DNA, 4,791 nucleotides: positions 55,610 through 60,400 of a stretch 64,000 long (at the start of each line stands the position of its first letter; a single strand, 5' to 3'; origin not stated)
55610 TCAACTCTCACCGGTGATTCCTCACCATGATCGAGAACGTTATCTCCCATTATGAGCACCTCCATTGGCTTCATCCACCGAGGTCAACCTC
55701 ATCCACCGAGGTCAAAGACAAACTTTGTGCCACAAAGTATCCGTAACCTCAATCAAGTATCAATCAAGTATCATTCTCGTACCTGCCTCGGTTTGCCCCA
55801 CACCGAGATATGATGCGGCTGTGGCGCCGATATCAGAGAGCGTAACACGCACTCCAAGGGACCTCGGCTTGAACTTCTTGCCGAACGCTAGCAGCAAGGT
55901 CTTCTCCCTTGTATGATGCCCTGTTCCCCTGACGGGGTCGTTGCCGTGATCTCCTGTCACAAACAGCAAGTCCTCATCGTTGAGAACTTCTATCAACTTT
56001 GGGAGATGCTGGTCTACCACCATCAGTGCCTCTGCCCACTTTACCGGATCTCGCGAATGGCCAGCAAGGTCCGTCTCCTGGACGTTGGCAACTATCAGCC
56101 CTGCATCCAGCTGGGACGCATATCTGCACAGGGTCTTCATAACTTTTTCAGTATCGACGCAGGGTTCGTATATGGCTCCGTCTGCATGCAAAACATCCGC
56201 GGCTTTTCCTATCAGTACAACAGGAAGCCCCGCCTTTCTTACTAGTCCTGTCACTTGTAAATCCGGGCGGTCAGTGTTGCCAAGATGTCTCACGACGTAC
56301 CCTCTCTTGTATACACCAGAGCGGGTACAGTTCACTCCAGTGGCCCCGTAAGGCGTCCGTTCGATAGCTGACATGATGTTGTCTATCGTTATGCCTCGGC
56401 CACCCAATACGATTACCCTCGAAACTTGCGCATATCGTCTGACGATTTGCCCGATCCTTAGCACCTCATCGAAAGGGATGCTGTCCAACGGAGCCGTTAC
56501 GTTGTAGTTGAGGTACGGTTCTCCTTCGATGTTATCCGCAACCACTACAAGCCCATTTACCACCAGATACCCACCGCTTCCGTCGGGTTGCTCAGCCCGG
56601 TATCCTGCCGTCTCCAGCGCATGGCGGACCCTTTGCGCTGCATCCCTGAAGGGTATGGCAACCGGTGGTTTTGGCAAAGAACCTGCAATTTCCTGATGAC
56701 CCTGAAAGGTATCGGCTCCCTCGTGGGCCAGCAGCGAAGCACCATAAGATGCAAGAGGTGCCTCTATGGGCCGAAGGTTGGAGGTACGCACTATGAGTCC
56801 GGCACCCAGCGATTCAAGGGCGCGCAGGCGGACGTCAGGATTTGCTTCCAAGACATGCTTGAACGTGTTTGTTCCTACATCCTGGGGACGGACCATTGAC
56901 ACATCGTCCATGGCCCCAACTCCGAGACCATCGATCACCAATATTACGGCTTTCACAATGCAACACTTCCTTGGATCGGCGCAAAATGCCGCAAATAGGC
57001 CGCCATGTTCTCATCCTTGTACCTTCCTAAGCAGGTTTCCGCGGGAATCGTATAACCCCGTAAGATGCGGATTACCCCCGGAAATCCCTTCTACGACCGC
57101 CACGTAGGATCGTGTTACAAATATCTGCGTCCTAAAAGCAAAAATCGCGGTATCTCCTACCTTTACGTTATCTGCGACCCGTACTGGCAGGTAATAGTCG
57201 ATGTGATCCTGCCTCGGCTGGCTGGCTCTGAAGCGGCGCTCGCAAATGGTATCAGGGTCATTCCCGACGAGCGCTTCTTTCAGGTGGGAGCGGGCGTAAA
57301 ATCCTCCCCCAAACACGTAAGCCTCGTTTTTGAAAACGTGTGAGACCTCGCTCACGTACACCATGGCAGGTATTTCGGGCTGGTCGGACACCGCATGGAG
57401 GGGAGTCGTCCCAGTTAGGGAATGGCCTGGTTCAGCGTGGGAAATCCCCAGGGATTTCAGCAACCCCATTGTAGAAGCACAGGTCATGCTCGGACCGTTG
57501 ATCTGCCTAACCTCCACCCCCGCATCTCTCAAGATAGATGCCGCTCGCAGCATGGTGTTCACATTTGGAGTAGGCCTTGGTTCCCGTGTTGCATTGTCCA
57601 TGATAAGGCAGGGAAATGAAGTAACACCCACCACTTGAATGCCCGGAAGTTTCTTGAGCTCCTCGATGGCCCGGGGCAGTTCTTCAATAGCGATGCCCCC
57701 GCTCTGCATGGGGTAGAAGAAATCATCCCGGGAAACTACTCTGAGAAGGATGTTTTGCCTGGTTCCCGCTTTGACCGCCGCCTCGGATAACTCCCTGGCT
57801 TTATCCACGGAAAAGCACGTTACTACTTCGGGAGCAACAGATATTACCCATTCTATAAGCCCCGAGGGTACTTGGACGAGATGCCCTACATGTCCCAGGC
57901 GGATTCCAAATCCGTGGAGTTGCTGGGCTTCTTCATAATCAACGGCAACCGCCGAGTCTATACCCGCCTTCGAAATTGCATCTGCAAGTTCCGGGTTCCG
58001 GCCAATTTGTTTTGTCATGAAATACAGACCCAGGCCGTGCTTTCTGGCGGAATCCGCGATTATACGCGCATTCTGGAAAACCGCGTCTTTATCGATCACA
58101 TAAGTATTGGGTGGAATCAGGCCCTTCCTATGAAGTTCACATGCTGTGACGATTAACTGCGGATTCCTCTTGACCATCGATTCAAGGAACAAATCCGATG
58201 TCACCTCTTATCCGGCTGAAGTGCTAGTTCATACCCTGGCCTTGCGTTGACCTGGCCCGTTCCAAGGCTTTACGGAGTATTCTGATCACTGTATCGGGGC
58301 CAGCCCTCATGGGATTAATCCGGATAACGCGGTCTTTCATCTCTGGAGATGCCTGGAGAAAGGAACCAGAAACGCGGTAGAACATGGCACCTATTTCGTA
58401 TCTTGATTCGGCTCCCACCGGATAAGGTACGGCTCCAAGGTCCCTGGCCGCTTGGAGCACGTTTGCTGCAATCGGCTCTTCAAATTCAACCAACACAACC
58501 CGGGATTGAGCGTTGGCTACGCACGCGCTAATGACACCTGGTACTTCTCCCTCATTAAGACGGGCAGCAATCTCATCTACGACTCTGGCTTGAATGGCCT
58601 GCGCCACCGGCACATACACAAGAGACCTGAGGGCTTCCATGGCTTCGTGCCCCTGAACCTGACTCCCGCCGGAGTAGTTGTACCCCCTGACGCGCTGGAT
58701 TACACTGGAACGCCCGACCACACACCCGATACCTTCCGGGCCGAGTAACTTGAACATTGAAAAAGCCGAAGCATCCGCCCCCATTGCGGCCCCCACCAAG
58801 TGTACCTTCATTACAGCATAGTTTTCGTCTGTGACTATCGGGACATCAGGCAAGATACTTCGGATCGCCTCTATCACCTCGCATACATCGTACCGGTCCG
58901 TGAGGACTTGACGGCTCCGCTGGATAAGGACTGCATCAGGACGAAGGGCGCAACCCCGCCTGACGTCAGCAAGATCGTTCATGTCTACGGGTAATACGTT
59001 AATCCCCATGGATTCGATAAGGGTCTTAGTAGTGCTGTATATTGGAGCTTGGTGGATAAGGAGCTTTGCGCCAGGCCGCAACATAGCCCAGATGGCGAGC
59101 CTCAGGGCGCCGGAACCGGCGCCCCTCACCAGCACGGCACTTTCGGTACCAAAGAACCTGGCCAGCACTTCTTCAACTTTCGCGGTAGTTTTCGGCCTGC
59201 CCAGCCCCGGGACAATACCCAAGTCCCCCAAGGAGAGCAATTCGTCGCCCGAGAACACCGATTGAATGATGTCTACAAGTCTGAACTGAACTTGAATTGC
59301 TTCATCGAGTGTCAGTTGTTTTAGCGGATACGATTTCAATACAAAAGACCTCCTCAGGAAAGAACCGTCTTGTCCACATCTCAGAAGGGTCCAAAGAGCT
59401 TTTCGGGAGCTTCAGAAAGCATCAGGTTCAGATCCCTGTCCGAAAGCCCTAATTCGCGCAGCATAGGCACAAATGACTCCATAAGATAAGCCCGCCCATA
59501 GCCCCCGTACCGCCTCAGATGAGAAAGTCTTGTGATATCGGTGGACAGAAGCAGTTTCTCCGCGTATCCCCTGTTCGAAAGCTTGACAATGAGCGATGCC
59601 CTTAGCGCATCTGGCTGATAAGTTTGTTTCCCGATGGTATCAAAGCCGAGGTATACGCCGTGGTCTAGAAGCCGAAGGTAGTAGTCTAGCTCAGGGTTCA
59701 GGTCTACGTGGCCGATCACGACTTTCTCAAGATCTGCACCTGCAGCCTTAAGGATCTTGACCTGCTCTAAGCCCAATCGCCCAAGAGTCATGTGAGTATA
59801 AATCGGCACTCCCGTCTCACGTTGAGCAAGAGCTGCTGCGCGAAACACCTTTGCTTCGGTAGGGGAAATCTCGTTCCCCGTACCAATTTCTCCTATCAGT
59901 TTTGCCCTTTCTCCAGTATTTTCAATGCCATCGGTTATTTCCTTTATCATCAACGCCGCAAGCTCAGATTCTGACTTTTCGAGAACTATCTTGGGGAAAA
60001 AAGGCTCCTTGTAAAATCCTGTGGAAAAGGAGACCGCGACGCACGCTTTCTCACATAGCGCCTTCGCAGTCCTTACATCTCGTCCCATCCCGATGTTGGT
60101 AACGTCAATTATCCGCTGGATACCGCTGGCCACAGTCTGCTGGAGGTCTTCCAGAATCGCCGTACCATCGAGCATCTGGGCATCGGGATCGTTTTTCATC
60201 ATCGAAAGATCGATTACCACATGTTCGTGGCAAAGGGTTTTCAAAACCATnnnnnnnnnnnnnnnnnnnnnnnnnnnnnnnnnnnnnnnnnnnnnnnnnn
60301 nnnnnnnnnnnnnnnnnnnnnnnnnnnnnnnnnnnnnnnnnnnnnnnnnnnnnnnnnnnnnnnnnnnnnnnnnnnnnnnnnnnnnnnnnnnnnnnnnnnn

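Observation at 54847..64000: Complete php/yhf-type orphan operon in a spore-former, extended by an amidase-signature protein and a NagB-like deaminase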

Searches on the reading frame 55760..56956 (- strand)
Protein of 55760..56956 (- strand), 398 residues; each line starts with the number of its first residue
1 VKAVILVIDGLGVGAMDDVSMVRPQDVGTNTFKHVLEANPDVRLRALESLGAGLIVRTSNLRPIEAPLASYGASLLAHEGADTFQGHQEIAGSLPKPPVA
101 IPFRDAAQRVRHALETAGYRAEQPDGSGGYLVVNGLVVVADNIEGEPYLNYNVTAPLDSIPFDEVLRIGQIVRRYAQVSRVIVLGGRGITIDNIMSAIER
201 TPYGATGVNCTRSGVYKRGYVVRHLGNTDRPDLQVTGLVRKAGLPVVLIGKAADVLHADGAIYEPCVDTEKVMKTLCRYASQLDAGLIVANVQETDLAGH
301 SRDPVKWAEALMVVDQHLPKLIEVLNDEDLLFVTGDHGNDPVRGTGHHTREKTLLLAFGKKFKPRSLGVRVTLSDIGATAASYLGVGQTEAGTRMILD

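Call 5: search_protein_families(library=pfam, proteins=[window:55760-56956:-], max_evalue=0.01)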
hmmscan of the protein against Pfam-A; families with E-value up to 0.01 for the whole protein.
window:55760-56956:- (398 aa): 2 families
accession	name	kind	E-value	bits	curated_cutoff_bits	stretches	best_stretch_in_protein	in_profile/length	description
PF01676.23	Metalloenzyme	-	2.6e-27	96.4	24.3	1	1-386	1-250/252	Metalloenzyme superfamily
PF01663.27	Phosphodiest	-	2.6e-05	24.5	23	1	284-343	159-225/342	Type I phosphodiesterase / nucleotide pyrophosphatase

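Call 6: search_protein_families(library=ncbifam, proteins=[window:55760-56956:-], max_evalue=0.01)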
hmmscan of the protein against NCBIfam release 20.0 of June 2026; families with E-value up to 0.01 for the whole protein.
window:55760-56956:- (398 aa): 7 families
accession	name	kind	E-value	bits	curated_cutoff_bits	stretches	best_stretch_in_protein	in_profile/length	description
NF009049.0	PRK12383.1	equivalog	1.4e-144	482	254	1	2-395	3-397/408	phosphopentomutase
NF003766.0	PRK05362.1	equivalog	1.8e-46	158.7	256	2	233-396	226-392/396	phosphopentomutase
TIGR01696.1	deoB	equivalog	2e-39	135.5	341.2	2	223-392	207-379/381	phosphopentomutase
TIGR01307.1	pgm_bpd_ind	equivalog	4.6e-07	28.7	330.65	1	264-388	364-494/504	2,3-bisphosphoglycerate-independent phosphoglycerate mutase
NF003104.0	PRK04024.1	equivalog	3e-06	26.2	489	1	253-348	264-357/412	2,3-bisphosphoglycerate-independent phosphoglycerate mutase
TIGR00306.2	apgM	subfamily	3.2e-05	23.1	320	1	280-361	285-369/403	2,3-bisphosphoglycerate-independent phosphoglycerate mutase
NF038358.1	phophono_PhpG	equivalog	0.00011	21.1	545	1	275-352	299-375/417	CMP-5'-phosphonoformate--3-phosphoglycerate phosphonoformyl transferase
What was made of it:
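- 55760..56956 (-): yhfW: DeoB-like phosphomutase of 398 aa with all catalytic positions intact. The DeoB equivalog NF003766 scores only 158.7 against 256 (call 6).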

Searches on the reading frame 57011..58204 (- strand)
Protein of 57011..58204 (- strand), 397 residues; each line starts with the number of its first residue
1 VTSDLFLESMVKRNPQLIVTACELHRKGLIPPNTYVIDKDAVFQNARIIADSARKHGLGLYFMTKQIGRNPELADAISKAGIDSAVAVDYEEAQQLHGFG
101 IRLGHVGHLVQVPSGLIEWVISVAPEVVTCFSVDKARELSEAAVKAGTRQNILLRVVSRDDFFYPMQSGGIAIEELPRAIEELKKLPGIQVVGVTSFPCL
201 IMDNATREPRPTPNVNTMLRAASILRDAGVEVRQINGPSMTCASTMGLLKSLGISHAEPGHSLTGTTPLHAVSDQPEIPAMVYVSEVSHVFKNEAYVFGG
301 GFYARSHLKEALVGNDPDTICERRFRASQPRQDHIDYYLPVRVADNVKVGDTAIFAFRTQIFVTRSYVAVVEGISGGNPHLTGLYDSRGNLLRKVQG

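Call 5: search_protein_families(library=pfam, proteins=[window:57011-58204:-], max_evalue=0.01)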
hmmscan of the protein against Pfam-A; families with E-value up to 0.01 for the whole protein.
window:57011-58204:- (397 aa): 2 families
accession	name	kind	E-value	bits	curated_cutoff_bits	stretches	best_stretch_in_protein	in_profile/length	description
PF21279.3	YhfX-like_C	-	2.6e-34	118.1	27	1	282-381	1-97/97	YhfX-like, C-terminal domain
PF01168.26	Ala_racemase_N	-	4.3e-17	63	24.1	1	37-268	1-220/220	Alanine racemase, N-terminal domain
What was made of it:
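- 57011..58204 (-): yhfX: fold-type-III (alanine-racemase-like) PLP enzyme of 397 aa. YhfX-like_C 118 bits and Ala_racemase_N 63 bits (call 5).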

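Call 6: search_protein_families(library=ncbifam, proteins=[window:57011-58204:-], max_evalue=0.01)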
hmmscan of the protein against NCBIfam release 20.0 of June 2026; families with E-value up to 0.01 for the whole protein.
window:57011-58204:- (397 aa): 1 family
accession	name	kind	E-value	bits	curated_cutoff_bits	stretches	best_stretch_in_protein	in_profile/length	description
NF040742.1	racem_Orr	exception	0.00011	21.4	480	1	37-195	6-155/351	ornithine racemase Orr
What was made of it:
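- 57011..58204 (-): There is a weak hit to ornithine racemase Orr (call 6).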

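Call 26: search_solved_structures(query=window:57011-58204:-, max_evalue=0.001)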
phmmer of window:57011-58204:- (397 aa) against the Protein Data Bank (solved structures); distinct sequences matched with E-value up to 0.001: 1.
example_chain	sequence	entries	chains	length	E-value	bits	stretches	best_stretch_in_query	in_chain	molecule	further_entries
4kbx_A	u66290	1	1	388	1e-105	357.2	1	5-392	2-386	Uncharacterized protein YhfX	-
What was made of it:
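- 57011..58204 (-): E. coli YhfX structure 4kbx matches at E 1e-105 and is deposited as 'uncharacterized' (call 26).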

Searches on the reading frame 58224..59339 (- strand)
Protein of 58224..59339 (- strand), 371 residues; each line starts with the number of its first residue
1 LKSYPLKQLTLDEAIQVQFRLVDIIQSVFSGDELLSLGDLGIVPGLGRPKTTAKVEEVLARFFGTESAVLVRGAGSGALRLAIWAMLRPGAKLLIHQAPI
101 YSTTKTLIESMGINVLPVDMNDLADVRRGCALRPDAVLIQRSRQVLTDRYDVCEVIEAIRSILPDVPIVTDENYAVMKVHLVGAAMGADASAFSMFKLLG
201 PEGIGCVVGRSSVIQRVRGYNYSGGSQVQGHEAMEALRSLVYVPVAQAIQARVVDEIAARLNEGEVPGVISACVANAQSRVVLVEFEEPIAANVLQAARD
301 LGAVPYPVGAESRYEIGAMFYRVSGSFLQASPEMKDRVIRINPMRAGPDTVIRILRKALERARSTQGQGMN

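Call 5: search_protein_families(library=pfam, proteins=[window:58224-59339:-], max_evalue=0.01)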
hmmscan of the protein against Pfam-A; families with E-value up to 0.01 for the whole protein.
window:58224-59339:- (371 aa): 5 families
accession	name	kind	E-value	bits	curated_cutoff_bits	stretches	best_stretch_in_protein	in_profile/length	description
PF22475.2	YhfS-like_C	-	2.9e-44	150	27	1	255-355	1-101/101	YhfS-like, C-terminal domain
PF00266.25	Aminotran_5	-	2.6e-11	43.6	21.5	1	53-226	46-232/371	Aminotransferase class-V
PF01053.26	Cys_Met_Meta_PP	-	1.4e-08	34.1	27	1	51-238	53-243/381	Cys/Met metabolism PLP-dependent enzyme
PF06838.17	Met_gamma_lyase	-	7.1e-05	22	24.2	1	54-216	59-245/405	Methionine gamma-lyase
PF00155.27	Aminotran_1_2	-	0.00025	20.8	19.7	1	47-218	39-242/361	Aminotransferase class I and II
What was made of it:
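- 58224..59339 (-): yhfS: fold-type-I PLP enzyme of 371 aa, aminotransferase or lyase type. YhfS-like_C 150 bits, Aminotran_5 43.6 bits and Cys_Met_Meta_PP 34 bits (call 5).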

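Call 6: search_protein_families(library=ncbifam, proteins=[window:58224-59339:-], max_evalue=0.01)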
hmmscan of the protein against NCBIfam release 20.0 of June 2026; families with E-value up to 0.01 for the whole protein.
window:58224-59339:- (371 aa): 16 families
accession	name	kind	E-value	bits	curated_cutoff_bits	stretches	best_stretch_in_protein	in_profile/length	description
NF005695.0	PRK07503.1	equivalog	3.9e-13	48.8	666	1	51-246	66-265/403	methionine gamma-lyase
NF005455.0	PRK07049.1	equivalog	4.9e-09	35.4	504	1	55-123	88-153/427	cystathionine gamma-synthase family protein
NF004876.0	PRK06234.1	subfamily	1.4e-08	34.2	666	1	45-242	60-262/400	methionine gamma-lyase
TIGR01328.1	met_gam_lyase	equivalog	4.8e-07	29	549.7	1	46-263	56-276/391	methionine gamma-lyase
TIGR01979.1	sufS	subfamily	9.4e-07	28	475.1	1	130-228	156-251/403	SufS family cysteine desulfurase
NF006791.0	PRK09295.1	equivalog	3.8e-05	23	661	1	137-228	168-256/406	cysteine desulfurase SufS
NF006450.0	PRK08776.1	equivalog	0.00014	20.8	730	1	55-209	65-216/405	O-succinylhomoserine (thiol)-lyase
NF008126.0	PRK10874.1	equivalog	0.00047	19.4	607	1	116-227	140-250/401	cysteine desulfurase CsdA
TIGR03392.1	FeS_syn_CsdA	equivalog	0.0011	18.3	493.6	1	116-229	137-249/398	cysteine desulfurase CsdA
TIGR03947.1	viomycin_VioD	equivalog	0.0012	17.8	390.9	1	53-144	54-145/359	capreomycidine synthase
NF041166.1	f2_encap_cargo1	exception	0.0014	17.8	800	1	169-226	420-476/623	family 2A encapsulin nanocompartment cargo protein cysteine desulfurase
NF005758.0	PRK07582.1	equivalog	0.0015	17.4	440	1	51-263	57-268/372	cystathionine gamma-lyase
NF005990.0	PRK08114.1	equivalog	0.0023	16.8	634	1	64-243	76-259/395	cystathionine beta-lyase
NF041364.1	GntC_guanitoxin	equivalog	0.0035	16.3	415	0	68-122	62-115/356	guanitoxin biosynthesis PLP-dependent (S)-gamma-hydroxy-L-arginine cyclodehydratase GntC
NF010611.0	PRK14012.1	equivalog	0.0046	15.9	548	1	109-230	119-240/406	IscS subfamily cysteine desulfurase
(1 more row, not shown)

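Call 27: search_solved_structures(query=window:58224-59339:-, max_evalue=0.001)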
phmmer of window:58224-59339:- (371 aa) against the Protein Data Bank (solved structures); distinct sequences matched with E-value up to 0.001: 10.
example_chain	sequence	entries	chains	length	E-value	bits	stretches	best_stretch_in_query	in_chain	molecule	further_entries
4j8l_A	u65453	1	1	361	3.4e-116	391.4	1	1-359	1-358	Uncharacterized protein YhfS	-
5ijg_A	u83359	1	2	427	7.8e-09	38.4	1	52-241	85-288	Cys/Met metabolism pyridoxal-phosphate-dependent enzyme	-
7swh_A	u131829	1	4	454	8.1e-08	35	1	41-258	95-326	Putative cystathionine gamma-synthase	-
9qm6_A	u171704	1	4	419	9.2e-07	31.6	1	42-223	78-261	L-methionine gamma-lyase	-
7f1p_A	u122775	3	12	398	6.5e-06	28.8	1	56-260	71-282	L-methionine gamma-lyase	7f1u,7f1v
1gc0_A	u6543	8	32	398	6.5e-06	28.8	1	56-260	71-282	METHIONINE GAMMA-LYASE | L-methionine gamma-lyase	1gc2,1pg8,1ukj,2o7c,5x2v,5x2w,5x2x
3vk2_A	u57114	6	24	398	7.6e-06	28.6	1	56-260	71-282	Methionine gamma-lyase | L-methionine gamma-lyase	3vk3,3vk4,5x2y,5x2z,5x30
5dx5_A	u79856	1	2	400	8.7e-06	28.4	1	43-222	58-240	Methionine gamma-lyase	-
3ht4_A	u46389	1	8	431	0.00041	22.9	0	54-216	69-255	Aluminum resistance protein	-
9wep_A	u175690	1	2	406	0.00092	21.7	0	100-257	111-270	cysteine desulfurase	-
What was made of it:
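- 58224..59339 (-): E. coli YhfS structure 4j8l matches at E 3e-116 and is deposited as 'uncharacterized' (call 27).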

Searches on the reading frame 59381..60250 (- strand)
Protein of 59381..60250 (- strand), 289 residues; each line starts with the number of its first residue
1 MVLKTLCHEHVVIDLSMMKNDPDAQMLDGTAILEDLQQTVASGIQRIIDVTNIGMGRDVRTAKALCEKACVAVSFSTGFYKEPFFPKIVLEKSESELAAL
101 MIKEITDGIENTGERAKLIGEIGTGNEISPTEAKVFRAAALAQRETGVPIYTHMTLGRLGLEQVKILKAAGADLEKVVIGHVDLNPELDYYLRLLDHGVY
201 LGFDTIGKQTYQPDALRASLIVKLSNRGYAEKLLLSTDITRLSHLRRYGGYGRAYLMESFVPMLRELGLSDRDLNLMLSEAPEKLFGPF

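Call 5: search_protein_families(library=pfam, proteins=[window:59381-60250:-], max_evalue=0.01)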
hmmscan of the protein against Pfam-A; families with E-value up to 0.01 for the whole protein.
window:59381-60250:- (289 aa): 1 family
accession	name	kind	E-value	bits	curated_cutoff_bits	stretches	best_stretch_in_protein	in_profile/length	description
PF02126.24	PTE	-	1.1e-76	258.5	22.4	1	4-286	8-297/298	Phosphotriesterase family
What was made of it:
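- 59381..60250 (-): php: phosphotriesterase-family binuclear-metal hydrolase of 289 aa. Its start overlaps the amidase stop by 10 nt. PF02126 258.5 bits (call 5).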

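Call 6: search_protein_families(library=ncbifam, proteins=[window:59381-60250:-], max_evalue=0.01)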
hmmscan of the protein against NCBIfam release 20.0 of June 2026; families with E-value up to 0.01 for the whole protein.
window:59381-60250:- (289 aa): 3 families
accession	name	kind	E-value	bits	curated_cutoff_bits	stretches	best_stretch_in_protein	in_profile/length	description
NF007373.0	PRK09875.1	equivalog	5.3e-85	285.5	486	1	5-286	9-291/292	phosphotriesterase-related protein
NF045706.1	PhFuoseLconase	equivalog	6e-36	124.2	630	1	6-285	21-323/332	phospho-furanose lactonase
NF041153.1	organophos_OPH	equivalog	6.5e-25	88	500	1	34-213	85-262/365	organophosphate hydrolase OPH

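Call 19: search_solved_structures(query=window:59381-60250:-, max_evalue=0.001)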
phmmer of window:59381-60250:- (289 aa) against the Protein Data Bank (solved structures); distinct sequences matched with E-value up to 0.001: 128 (the best 60 are shown).
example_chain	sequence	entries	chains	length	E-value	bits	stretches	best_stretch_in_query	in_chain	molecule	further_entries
1bf6_A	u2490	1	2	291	1.8e-70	241.1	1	5-286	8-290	PHOSPHOTRIESTERASE HOMOLOGY PROTEIN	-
4lef_C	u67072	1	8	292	1.8e-70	241.1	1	5-286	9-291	Phosphotriesterase homology protein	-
3gtx_A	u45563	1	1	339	2.1e-37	132.7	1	5-239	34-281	Organophosphorus hydrolase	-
3gti_A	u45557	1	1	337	2.1e-37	132.6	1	5-239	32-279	Organophosphorus hydrolase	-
3gtf_A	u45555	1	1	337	2.1e-37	132.6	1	5-239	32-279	Organophosphorus hydrolase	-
3gth_A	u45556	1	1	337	2.1e-37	132.6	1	5-239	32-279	Organophosphorus hydrolase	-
4j5n_A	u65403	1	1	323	3.6e-37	131.9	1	5-239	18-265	Phosphotriesterase, putative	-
4j35_A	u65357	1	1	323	1.1e-36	130.3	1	5-239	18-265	Phosphotriesterase, putative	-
4j2m_A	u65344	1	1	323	1.2e-36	130.2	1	5-239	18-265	Phosphotriesterase, putative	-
3gu9_A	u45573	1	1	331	1.2e-36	130.2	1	5-239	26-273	Organophosphorus hydrolase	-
3fdk_A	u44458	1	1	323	1.5e-36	129.8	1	5-239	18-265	HYDROLASE DR0930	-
3htw_A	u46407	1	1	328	1.6e-36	129.7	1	5-239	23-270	Organophosphate hydrolase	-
2zc1_A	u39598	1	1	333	1.7e-36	129.7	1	5-239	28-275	Phosphotriesterase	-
3gu2_A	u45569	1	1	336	3.2e-36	128.8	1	5-239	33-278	Organophosphorus hydrolase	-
3gu1_A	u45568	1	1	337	7.9e-36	127.5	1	5-239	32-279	Organophosphorus hydrolase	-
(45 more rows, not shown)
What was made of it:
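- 59381..60250 (-): E. coli PHP structures 1bf6 and 4lef match at E 1.8e-70 (call 19).
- On Phosphotriesterase (PTE) family, PHP branch: The E. coli PHP structures 1bf6 and 4lef match at E 1.8e-70 (call 19).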
